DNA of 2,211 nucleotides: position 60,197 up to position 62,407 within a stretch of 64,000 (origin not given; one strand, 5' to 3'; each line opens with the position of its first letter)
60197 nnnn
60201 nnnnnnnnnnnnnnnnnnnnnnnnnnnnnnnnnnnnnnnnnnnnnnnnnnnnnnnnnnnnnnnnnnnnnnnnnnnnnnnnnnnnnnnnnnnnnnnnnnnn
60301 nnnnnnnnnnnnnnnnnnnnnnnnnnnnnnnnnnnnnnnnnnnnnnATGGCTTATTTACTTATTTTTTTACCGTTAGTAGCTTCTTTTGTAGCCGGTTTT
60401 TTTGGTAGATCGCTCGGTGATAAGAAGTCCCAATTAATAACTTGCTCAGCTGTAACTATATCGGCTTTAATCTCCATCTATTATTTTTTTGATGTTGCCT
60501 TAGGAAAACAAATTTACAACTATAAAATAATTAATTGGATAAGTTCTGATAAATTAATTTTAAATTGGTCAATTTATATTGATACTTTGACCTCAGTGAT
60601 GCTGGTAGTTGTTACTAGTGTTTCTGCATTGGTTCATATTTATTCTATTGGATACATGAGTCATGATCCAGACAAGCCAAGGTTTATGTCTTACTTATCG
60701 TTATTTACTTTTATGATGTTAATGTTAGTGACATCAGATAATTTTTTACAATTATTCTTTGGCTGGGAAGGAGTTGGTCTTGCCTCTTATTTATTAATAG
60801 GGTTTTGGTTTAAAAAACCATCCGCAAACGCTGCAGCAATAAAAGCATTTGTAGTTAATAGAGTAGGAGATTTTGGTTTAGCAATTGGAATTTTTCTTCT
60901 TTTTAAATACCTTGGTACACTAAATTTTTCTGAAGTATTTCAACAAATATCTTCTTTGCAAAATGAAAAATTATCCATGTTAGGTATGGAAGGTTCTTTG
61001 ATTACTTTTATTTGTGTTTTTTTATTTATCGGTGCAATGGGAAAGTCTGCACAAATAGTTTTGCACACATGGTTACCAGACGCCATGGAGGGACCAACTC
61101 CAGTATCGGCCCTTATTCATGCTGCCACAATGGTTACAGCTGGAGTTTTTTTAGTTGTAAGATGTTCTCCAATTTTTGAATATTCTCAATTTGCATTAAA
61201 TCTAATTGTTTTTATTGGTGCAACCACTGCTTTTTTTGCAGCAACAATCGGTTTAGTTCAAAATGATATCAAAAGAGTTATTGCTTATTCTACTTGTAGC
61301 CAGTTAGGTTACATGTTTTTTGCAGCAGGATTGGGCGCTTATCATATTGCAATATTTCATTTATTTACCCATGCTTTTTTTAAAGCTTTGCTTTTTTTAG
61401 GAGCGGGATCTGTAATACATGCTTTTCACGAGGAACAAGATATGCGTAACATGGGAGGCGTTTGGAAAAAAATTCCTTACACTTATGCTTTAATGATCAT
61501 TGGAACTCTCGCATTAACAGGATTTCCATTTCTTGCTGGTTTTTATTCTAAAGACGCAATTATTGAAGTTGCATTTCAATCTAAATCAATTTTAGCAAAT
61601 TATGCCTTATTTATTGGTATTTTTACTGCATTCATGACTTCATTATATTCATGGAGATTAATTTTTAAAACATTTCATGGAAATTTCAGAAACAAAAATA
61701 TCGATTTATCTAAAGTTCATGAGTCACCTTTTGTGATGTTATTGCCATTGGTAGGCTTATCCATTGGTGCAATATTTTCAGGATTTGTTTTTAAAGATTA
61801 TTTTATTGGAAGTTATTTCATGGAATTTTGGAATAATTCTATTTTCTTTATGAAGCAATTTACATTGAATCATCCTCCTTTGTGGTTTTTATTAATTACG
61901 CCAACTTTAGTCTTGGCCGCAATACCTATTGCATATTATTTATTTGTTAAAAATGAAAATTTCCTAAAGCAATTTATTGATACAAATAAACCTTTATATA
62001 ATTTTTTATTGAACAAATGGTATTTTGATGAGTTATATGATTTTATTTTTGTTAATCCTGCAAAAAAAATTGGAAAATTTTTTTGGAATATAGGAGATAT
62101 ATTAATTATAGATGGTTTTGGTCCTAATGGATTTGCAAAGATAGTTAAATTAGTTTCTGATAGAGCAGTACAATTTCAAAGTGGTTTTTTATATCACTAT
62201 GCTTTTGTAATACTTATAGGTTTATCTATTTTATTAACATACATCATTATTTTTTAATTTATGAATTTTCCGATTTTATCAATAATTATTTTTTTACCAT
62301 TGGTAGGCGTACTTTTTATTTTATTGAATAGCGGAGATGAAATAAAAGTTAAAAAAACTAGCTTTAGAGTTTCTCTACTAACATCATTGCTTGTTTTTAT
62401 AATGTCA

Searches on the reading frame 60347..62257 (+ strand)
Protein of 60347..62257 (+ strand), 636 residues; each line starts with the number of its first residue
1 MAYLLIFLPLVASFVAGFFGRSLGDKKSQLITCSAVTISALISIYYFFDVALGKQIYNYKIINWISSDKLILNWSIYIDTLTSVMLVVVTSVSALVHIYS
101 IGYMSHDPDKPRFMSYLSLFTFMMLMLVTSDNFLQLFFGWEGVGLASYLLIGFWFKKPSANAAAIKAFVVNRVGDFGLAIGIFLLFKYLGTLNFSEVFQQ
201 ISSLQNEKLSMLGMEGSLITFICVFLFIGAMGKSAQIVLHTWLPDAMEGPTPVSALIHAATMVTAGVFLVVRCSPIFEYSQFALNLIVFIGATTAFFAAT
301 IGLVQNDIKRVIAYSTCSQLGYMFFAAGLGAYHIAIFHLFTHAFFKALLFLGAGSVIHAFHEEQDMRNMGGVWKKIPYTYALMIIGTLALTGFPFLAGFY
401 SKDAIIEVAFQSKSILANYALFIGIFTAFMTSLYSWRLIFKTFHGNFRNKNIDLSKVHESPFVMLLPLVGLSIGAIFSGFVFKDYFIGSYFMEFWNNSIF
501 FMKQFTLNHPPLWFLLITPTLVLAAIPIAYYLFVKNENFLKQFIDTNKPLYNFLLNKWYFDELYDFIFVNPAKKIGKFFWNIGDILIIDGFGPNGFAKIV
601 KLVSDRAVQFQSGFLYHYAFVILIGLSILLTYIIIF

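Call 8: search_protein_families(library=pfam, proteins=[window:60347-62257:+])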
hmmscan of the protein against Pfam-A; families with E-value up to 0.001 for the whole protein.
window:60347-62257:+ (636 aa): 3 families
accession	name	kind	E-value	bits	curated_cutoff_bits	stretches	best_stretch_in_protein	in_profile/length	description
PF00361.26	Proton_antipo_M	-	5.2e-89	298.8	21.5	1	130-427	1-290/294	NADH:quinone oxidoreductase/Mrp antiporter, TM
PF00662.26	Proton_antipo_N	-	2.1e-20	72.8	24.5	1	64-114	1-51/51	NADH-Ubiquinone oxidoreductase (complex I), chain 5 N-terminus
PF06455.17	NADH5_C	-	2.3e-09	37.5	28.2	1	434-631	1-179/181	NADH dehydrogenase subunit 5 C-terminus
